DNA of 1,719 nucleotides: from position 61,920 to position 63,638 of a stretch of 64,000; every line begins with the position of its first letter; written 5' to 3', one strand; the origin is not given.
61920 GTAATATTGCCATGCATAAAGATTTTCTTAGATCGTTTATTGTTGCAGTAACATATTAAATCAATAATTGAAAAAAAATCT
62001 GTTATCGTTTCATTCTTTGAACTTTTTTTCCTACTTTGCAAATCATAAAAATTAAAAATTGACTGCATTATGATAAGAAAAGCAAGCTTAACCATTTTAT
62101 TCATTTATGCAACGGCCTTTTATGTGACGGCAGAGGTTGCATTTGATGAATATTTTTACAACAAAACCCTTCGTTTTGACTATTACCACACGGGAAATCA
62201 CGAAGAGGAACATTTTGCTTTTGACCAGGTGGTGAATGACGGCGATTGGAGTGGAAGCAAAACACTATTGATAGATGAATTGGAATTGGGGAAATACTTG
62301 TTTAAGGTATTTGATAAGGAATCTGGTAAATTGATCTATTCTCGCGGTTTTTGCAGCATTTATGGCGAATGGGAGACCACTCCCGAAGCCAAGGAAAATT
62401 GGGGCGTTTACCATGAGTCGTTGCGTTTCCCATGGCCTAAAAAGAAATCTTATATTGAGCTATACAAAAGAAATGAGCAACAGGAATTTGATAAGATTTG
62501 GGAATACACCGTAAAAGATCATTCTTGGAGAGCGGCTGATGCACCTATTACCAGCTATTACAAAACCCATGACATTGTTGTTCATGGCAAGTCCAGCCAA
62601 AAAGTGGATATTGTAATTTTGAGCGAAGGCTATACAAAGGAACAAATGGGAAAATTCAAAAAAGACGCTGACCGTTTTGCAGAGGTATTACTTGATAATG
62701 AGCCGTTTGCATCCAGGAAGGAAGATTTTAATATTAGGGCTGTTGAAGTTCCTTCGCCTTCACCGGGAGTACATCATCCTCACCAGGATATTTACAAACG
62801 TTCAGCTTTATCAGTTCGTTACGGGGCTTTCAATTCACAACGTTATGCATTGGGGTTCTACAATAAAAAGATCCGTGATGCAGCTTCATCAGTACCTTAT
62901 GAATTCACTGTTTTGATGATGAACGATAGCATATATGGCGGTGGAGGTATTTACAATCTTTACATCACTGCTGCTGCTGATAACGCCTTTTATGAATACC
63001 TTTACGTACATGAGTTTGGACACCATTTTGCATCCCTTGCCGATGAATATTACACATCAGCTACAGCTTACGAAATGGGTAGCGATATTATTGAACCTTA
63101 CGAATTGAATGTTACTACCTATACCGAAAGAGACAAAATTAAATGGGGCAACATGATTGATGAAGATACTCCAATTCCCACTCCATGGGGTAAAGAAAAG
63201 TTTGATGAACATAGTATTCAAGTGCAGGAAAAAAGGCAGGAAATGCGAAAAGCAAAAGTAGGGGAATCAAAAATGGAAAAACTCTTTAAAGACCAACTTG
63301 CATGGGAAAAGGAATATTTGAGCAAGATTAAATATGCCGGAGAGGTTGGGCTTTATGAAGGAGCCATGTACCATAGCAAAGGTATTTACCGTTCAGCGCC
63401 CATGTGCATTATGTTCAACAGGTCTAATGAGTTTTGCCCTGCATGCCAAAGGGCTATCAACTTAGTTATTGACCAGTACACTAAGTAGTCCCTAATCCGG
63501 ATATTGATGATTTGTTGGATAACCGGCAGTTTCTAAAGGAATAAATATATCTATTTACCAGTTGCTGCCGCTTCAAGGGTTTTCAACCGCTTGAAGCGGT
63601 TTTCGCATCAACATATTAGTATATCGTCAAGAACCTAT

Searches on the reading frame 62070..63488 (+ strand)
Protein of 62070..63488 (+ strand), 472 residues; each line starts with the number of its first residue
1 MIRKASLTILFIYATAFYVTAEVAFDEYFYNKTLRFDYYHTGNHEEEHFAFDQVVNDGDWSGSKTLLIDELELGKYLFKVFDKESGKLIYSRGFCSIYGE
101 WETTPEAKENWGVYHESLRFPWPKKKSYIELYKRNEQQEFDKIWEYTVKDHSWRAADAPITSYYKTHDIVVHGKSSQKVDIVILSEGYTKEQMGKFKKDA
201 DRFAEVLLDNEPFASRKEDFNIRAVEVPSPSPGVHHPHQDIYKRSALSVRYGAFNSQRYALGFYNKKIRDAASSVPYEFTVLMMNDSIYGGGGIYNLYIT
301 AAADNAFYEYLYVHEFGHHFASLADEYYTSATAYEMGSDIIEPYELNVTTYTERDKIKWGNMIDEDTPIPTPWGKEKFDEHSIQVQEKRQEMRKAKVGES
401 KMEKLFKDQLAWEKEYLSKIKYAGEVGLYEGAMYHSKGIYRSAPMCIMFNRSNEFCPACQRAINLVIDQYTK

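Call 52: search_protein_families(library=pfam, proteins=[window:62070-63488:+], max_evalue=1e-8)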
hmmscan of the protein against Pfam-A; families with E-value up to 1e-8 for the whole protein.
window:62070-63488:+ (472 aa): 2 families
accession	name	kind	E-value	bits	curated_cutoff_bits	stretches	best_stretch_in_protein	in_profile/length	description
PF09471.16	Peptidase_M64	-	3.4e-93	312.5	26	1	172-467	6-302/302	IgA Peptidase M64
PF16217.10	M64_N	-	4.8e-38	129.9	27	1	25-144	2-121/122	Peptidase M64 N-terminus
